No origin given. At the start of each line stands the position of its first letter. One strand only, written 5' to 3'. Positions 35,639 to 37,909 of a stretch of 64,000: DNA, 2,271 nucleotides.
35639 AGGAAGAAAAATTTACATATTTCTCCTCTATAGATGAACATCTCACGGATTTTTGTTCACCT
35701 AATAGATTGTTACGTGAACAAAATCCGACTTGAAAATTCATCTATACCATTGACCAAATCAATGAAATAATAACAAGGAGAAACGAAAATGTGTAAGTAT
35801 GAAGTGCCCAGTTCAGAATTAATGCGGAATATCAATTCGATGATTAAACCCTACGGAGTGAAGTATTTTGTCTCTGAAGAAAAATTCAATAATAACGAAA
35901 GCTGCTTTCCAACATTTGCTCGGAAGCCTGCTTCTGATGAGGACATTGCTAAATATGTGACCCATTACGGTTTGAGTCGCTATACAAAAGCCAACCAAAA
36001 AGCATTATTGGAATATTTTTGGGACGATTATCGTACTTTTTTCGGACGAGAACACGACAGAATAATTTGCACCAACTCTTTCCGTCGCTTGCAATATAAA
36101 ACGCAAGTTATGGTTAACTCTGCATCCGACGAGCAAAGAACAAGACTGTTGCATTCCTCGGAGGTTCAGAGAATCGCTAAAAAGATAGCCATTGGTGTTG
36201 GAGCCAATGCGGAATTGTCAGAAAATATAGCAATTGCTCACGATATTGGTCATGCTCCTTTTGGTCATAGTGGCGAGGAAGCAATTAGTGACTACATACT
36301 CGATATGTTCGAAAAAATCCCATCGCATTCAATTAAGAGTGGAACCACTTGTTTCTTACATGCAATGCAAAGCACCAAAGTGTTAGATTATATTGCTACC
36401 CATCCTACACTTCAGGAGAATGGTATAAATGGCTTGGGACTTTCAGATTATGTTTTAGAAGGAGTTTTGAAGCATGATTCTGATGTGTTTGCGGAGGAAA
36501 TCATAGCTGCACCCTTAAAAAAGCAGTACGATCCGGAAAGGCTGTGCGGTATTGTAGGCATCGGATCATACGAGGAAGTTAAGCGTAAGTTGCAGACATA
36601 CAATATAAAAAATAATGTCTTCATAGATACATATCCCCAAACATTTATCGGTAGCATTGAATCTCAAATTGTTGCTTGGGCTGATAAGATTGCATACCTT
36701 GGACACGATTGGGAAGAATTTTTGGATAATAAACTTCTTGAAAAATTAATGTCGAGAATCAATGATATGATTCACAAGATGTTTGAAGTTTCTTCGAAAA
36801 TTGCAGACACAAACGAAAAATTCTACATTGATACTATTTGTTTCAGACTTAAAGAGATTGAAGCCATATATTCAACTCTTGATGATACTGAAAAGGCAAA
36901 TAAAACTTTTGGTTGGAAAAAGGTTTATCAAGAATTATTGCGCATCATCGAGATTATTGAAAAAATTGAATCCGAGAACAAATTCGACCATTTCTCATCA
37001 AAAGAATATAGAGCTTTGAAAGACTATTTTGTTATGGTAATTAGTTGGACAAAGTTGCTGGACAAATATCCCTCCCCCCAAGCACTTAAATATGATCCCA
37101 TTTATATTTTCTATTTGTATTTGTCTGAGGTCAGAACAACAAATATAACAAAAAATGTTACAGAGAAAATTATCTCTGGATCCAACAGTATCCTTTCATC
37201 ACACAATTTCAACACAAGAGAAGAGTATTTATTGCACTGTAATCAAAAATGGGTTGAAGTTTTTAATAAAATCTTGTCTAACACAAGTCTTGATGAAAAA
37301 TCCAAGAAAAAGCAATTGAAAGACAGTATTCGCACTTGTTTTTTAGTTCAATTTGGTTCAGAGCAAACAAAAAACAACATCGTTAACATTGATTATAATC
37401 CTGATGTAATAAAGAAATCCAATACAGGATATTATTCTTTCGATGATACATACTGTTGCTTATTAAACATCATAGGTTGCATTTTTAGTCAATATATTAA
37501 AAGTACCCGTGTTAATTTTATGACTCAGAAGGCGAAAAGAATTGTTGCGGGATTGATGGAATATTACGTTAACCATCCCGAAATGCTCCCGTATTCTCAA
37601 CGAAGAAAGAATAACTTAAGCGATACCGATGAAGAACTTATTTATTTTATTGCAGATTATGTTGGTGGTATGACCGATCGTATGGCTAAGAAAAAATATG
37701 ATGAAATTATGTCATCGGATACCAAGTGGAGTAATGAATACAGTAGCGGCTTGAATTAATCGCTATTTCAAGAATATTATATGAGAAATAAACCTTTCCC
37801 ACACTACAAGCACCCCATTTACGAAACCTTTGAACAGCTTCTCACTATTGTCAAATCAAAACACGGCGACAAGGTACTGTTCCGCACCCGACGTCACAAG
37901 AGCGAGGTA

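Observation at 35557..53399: Island-level hypothesis: a switchable, stress-sensing chemical or defence cargo module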

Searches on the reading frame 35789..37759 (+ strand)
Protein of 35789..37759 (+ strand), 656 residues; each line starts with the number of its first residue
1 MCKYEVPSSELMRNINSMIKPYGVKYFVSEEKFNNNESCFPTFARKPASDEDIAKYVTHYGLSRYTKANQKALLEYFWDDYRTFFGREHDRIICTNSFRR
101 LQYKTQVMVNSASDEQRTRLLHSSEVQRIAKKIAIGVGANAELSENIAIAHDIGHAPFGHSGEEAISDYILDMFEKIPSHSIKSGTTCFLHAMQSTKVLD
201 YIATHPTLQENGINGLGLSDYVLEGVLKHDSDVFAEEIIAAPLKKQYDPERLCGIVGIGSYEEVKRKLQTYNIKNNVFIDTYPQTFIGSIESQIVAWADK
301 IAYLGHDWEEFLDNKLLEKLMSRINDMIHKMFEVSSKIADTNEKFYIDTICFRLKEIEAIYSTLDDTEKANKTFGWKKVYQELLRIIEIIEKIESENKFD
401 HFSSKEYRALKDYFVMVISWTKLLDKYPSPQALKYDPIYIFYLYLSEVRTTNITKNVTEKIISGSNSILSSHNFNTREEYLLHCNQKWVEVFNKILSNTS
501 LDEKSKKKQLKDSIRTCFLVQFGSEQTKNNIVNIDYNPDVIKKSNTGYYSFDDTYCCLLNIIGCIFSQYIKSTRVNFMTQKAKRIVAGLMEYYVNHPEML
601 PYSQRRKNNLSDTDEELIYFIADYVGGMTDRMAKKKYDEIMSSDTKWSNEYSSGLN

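Call 4: search_protein_families(library=pfam, proteins=[window:35789-37759:+], max_evalue=0.01)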
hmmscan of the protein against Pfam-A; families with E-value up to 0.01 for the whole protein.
window:35789-37759:+ (656 aa): 2 families
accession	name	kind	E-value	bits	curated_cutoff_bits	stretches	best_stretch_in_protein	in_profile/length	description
PF13286.11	HD_assoc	-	3.4e-12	47.2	22.2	1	565-638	18-90/91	Phosphohydrolase-associated domain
PF01966.28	HD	-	5e-10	40.1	22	1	121-184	3-62/116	HD domain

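Call 13: search_protein_families(library=padloc, proteins=[window:35789-37759:+], max_evalue=0.01)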
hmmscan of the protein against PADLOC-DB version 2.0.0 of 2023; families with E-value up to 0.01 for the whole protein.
window:35789-37759:+ (656 aa): 1 family
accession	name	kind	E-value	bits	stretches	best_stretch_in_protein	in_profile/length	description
PDLC02374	dGTPase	-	1.8e-55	186.9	2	70-348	29-241/395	-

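Call 14: search_protein_families(library=ncbifam, proteins=[window:35789-37759:+], max_evalue=0.01)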
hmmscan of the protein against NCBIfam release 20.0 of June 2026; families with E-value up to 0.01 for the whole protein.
window:35789-37759:+ (656 aa): 12 families
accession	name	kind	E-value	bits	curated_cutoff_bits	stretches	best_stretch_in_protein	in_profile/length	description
TIGR01353.1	dGTP_triPase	subfamily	8e-53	180.3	152.35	2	82-347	2-252/389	dGTP triphosphohydrolase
NF002326.0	PRK01286.1-1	equivalog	1.8e-50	172.4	390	2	79-316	29-212/379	deoxyguanosinetriphosphate triphosphohydrolase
NF002327.0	PRK01286.1-2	equivalog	2.6e-47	161.6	393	3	79-232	36-167/345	deoxyguanosinetriphosphate triphosphohydrolase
NF002330.0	PRK01286.1-5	equivalog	1.4e-42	146.3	511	3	79-236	22-162/384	deoxyguanosinetriphosphate triphosphohydrolase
NF002329.0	PRK01286.1-4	equivalog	1.4e-40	139.6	494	2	79-230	35-164/342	deoxyguanosinetriphosphate triphosphohydrolase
NF002328.0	PRK01286.1-3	equivalog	2.1e-38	132.4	467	2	80-318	36-233/404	deoxyguanosinetriphosphate triphosphohydrolase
NF041026.1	antiphage_dGTPase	exception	3.3e-37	128.6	400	2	79-169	13-114/425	anti-phage deoxyguanosine triphosphatase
NF002829.0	PRK03007.1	equivalog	1.1e-32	113.6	385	2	64-170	17-118/425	deoxyguanosinetriphosphate triphosphohydrolase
NF003701.1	PRK05318.1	subfamily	1.8e-31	109.5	383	2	79-167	14-114/426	anti-phage deoxyguanosine triphosphatase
NF002205.0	PRK01096.1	equivalog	1.2e-21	77.3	439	1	77-170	20-129/444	deoxyguanosinetriphosphate triphosphohydrolase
NF003429.0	PRK04926.1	equivalog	4.6e-16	58.7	405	2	87-188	34-151/500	dGTPase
TIGR00277.1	HDIG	domain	0.00021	21.1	27.6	1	120-157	6-43/84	HDIG domain-containing metalloprotein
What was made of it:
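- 35789..37759 (+): Long-form (656 aa) HD dGTPase-family protein, the first gene of the cargo operon. GC is 35%. TIGR01353 scores 180 bits against a cut-off of 152, and PADLOC dGTPase gives 1.8e-55 (calls 13, 14).
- Checked: HD/dGTPase-family gene: 35789-37759 (calls 4, 13, 14).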

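Call 15: find_encoding_contigs(protein=window:35789-37759:+, flank=10000, max_places=10)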
Protein window:35789-37759:+ (656 aa): no gene with exactly this product is on record in the collection.

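Call 32: find_homologous_proteins(query=window:35789-37759:+)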
Query window:35789-37759:+ (656 aa): 645 proteins with E <= 0.001 among 8000 candidates; the best 120 are listed.
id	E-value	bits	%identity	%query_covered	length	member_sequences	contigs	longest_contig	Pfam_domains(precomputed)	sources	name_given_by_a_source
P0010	1.2e-250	852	62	99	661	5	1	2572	PF13286.12,PF01966.29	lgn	-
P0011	4.6e-247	840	60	99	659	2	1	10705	PF13286.12,PF01966.29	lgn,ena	-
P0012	4.1e-245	833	61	100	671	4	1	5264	PF13286.12,PF01966.29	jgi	-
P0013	2.3e-244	831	60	100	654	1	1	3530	PF13286.12,PF01966.29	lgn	-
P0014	1.0e-242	826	61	99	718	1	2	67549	PF13286.12,PF01966.29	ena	-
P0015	1.4e-242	825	59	100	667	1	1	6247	PF13286.12,PF01966.29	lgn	-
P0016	1.3e-239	815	58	99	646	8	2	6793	PF13286.12,PF01966.29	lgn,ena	-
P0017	3.2e-227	774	78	67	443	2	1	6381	PF13286.12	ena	-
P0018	4.5e-224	764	57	99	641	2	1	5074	PF13286.12,PF01966.29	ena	-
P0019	1.4e-217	742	56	99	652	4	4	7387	PF13286.12,PF01966.29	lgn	-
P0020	2.4e-215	735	57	98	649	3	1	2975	PF13286.12,PF01966.29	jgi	jgi:predicted deoxyguanosinetriphosphate triphosphohydrolase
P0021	2.2e-195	669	59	84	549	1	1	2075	PF13286.12,PF01966.29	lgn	-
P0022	1.3e-190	653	53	98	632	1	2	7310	PF13286.12,PF01966.29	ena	-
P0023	9.2e-170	585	58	72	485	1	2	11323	PF13286.12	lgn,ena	-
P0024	1.0e-163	565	61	71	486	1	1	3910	PF13286.12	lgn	-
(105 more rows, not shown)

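Call 33: find_encoding_contigs(protein=P0014, flank=10000, max_places=3)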
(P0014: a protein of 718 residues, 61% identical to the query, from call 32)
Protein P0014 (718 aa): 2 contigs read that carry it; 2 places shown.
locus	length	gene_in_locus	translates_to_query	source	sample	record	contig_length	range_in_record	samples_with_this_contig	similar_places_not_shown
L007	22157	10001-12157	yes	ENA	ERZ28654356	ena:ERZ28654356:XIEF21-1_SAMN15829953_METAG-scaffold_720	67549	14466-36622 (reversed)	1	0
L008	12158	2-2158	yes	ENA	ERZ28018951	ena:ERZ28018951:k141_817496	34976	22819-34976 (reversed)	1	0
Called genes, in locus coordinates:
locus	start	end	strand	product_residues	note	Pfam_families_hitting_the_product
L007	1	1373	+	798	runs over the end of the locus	PF13306:LRR_5 (weak)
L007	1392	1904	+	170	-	PF23140:Gp80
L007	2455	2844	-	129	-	-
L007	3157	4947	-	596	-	PF18847:LPD29 (weak)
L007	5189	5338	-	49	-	-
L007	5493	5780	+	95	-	-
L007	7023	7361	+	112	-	PF13560:HTH_31 (weak), PF01381:HTH_3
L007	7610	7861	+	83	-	PF13560:HTH_31 (weak), PF12844:HTH_19 (weak), PF01381:HTH_3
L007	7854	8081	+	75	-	PF20124:DUF6514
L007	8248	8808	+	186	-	PF06530:Phage_antitermQ (faint), PF04542:Sigma70_r2 (weak), PF08281:Sigma70_r4_2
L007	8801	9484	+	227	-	PF14285:DUF4367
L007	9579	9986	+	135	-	-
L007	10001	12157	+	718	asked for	PF01966:HD, PF13286:HD_assoc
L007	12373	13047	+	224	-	-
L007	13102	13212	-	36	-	PF05067:Mn_catalase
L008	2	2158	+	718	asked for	PF01966:HD, PF13286:HD_assoc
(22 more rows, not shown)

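Call 34: find_encoding_contigs(protein=P0011, flank=10000, max_places=3)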
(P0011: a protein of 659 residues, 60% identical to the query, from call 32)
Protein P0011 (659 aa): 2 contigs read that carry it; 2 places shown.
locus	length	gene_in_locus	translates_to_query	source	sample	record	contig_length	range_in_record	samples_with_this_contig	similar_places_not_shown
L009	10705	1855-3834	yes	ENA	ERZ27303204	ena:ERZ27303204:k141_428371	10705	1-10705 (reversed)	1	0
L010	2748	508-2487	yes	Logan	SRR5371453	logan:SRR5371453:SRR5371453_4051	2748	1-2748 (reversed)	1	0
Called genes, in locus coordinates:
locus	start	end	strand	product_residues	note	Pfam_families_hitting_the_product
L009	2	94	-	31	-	?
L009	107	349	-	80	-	PF02796:HTH_7 (faint), PF13443:HTH_26, PF01381:HTH_3 (weak)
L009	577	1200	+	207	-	PF00239:Resolvase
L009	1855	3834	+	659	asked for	PF01966:HD, PF13286:HD_assoc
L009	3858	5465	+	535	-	PF00501:AMP-binding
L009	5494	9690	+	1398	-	PF00668:Condensation, PF00501:AMP-binding, PF13193:AMP-binding_C (faint), PF00550:PP-binding (weak), PF01073:3Beta_HSD, PF01370:Epimerase, PF07993:NAD_binding_4, PF16363:GDP_Man_Dehyd (weak)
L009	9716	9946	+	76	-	PF00550:PP-binding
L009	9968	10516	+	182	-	-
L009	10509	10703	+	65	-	?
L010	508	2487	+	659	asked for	PF01966:HD, PF13286:HD_assoc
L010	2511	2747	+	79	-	?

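Call 35: find_encoding_contigs(protein=P0017, flank=10000, max_places=3)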
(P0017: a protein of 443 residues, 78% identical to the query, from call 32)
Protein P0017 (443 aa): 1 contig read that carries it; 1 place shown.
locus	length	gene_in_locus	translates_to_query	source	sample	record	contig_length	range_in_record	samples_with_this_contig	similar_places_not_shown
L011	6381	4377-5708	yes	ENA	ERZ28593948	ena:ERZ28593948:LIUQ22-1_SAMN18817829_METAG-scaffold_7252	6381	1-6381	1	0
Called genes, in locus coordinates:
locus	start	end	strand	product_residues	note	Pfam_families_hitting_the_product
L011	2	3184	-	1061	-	?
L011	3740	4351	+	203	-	-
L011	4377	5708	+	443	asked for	PF13286:HD_assoc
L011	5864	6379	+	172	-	?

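Call 50: find_related_loci(query=A1, collection=metagenome_contigs, flank=10000)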
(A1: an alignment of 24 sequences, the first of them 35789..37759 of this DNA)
Query A1 (656 aa) in metagenome_contigs; peptide patterns used: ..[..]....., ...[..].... (x = any residue, [..] = any of these).
600 stretches matched a pattern (row limit reached: there are more); 523 encode a relative of the query (tblastn E <= 1e-3); the best 80 are kept; 80 distinct loci.
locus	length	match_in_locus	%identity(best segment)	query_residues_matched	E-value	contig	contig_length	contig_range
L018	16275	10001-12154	41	15-653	3e-155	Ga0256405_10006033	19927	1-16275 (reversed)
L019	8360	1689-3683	34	60-652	3e-78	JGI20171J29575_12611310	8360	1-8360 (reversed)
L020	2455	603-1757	37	57-428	1e-68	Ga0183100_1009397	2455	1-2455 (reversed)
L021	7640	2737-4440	29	30-605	1e-65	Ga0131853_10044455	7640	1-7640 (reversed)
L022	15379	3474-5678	29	82-655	3e-56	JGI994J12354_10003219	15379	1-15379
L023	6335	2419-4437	30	82-651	6e-56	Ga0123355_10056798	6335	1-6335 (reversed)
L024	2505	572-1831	33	82-473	7e-48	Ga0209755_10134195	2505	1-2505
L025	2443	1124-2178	36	3-337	4e-47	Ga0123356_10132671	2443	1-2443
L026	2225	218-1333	37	66-641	7e-36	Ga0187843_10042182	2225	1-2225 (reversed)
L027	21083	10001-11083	37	78-641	5e-35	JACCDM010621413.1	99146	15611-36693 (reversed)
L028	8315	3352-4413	33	81-642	8e-35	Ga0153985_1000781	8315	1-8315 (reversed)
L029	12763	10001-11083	37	78-641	9e-35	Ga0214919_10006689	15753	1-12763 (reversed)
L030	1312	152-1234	38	78-641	3e-36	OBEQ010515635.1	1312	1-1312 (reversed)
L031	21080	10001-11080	37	78-640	4e-34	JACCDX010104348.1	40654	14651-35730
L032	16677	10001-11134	37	78-654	4e-34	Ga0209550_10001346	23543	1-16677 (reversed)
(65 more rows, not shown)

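Call 52: find_encoding_contigs(protein=P0019, flank=10000, max_places=4)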
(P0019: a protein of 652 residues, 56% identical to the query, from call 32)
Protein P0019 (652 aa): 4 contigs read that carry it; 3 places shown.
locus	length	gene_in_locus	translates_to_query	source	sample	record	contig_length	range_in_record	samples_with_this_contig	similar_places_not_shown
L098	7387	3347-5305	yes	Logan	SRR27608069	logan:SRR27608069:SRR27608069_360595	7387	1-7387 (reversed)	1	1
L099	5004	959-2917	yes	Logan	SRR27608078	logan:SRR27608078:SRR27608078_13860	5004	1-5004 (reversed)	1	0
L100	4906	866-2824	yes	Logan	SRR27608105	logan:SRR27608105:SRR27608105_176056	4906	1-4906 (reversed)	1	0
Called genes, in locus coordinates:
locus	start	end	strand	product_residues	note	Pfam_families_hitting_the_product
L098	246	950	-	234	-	PF00072:Response_reg, PF00486:Trans_reg_C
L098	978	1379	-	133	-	PF01475:FUR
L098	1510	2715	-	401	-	PF01966:HD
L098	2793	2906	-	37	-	-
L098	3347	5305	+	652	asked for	PF01966:HD, PF13286:HD_assoc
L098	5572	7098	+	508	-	-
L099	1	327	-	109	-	?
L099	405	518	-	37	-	-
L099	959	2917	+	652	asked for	PF01966:HD, PF13286:HD_assoc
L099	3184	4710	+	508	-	-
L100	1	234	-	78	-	?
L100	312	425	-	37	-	-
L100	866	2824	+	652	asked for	PF01966:HD, PF13286:HD_assoc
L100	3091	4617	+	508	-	-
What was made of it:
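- Most of its contexts are uninformative (calls 33, 35, 52).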

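Call 53: find_encoding_contigs(protein=P0016, flank=10000, max_places=4)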
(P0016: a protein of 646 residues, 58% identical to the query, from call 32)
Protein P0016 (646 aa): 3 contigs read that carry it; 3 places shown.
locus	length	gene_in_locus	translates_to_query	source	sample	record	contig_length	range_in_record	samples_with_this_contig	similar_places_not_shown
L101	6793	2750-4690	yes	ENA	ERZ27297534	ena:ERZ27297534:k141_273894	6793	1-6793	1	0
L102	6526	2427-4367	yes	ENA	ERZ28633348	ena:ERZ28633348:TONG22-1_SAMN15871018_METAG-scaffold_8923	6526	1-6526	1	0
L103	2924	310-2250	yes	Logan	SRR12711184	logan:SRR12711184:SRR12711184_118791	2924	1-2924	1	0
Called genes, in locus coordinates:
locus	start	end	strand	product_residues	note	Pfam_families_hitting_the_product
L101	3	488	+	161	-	?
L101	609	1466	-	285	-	PF20016:ThsA_Macro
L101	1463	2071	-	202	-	-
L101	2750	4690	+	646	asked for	PF01966:HD, PF13286:HD_assoc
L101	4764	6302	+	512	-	PF02463:SMC_N, PF11398:DUF2813, PF13175:AAA_15, PF13476:AAA_23, PF13304:AAA_21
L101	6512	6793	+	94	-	?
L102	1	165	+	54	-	?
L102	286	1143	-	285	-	PF20016:ThsA_Macro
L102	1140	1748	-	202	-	-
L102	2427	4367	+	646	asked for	PF01966:HD, PF13286:HD_assoc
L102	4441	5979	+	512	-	PF02463:SMC_N, PF11398:DUF2813, PF13175:AAA_15, PF13476:AAA_23, PF13304:AAA_21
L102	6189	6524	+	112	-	?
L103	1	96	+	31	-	?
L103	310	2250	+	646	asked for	PF01966:HD, PF13286:HD_assoc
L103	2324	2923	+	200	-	?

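Call 60: search_protein_families(library=ncbifam, proteins=[L009:577-1200:+], max_evalue=0.01)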
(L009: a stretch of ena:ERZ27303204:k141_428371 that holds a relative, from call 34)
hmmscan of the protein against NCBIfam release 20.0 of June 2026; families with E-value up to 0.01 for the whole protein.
L009:577-1200:+ (207 aa): 6 families
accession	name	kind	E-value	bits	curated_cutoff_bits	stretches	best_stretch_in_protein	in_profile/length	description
NF041201.1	recomb_XisF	equivalog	6e-16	58.4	375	1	6-148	2-140/465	fdxN element excision recombinase XisF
NF009949.0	PRK13413.1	equivalog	6.2e-15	55.4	272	1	5-199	2-198/203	master DNA invertase Mpi family serine-type recombinase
NF033518.0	transpos_IS607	equivalog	1.6e-08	34.3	110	1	3-111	54-165/187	IS607 family transposase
NF047344.1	SCCmet_CcrA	equivalog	6.2e-06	25.6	700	1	6-143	5-141/442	cassette chromosome recombinase CcrA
NF047343.1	SCCmet_CcrB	equivalog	0.00021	20.1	900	1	5-154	9-161/542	cassette chromosome recombinase CcrB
NF049883.1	resolv_YneB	equivalog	0.00067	19.2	175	1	14-149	21-147/211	YneB family resolvase-like protein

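Call 72: search_protein_families(library=phrogs, proteins=[window:35789-37759:+], max_evalue=0.01)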
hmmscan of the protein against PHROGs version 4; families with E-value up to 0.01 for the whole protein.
window:35789-37759:+ (656 aa): 1 family
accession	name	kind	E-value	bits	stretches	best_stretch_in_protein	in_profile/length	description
phrog_21998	-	unknown function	2.2e-37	129.6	2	79-231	21-166/451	-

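Call 79: search_solved_structures(query=window:35789-37759:+, max_evalue=0.001)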
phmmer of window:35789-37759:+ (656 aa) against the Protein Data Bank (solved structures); distinct sequences matched with E-value up to 0.001: 17.
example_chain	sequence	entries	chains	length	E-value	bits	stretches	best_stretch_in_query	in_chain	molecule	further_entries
2dqb_A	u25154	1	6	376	1.7e-31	112.8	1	81-231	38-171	Deoxyguanosinetriphosphate triphosphohydrolase, putative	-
9vwa_A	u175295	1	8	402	5.6e-18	68.2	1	85-170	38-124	Deoxyguanosinetriphosphate triphosphohydrolase-like protein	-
9vwc_A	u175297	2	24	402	1.1e-16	63.9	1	85-170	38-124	Deoxyguanosinetriphosphate triphosphohydrolase-like protein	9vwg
7lwz_B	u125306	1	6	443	2.2e-16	62.9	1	79-168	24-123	Deoxyguanosinetriphosphate triphosphohydrolase-like protein 1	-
9p8w_A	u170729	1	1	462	2.2e-14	56.3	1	79-167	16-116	Deoxyguanosinetriphosphate triphosphohydrolase-like protein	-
2pgs_A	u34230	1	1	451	3.6e-12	49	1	82-169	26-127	Putative deoxyguanosinetriphosphate triphosphohydrolase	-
3bg2_A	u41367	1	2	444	2.7e-11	46.1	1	74-176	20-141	DGTP triphosphohydrolase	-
7tu0_A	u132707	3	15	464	3.1e-11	45.9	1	74-176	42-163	dGTP triphosphohydrolase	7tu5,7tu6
7tu1_A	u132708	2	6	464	2e-10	43.2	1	74-176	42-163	dGTP triphosphohydrolase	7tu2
7tu7_A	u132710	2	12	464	7e-10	41.4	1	74-176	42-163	dGTP triphosphohydrolase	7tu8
7tu3_A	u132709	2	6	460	4.7e-09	38.7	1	74-176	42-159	dGTP triphosphohydrolase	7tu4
9p8s_A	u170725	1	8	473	6.9e-09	38.2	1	82-182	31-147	DNTP triphosphohydrolase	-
9p8t_A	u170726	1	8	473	7.1e-09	38.1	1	82-181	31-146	DNTP triphosphohydrolase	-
4x9e_A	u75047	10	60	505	1.8e-08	36.7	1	84-172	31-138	Deoxyguanosinetriphosphate triphosphohydrolase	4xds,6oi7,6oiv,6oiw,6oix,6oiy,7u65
9p8v_A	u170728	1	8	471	1.1e-06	30.8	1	82-181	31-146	DNTP triphosphohydrolase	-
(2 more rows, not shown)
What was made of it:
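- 35789..37759 (+): PDB dGTPases match (call 79).
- It carries about 250 extra residues relative to solved dGTPases (call 79).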
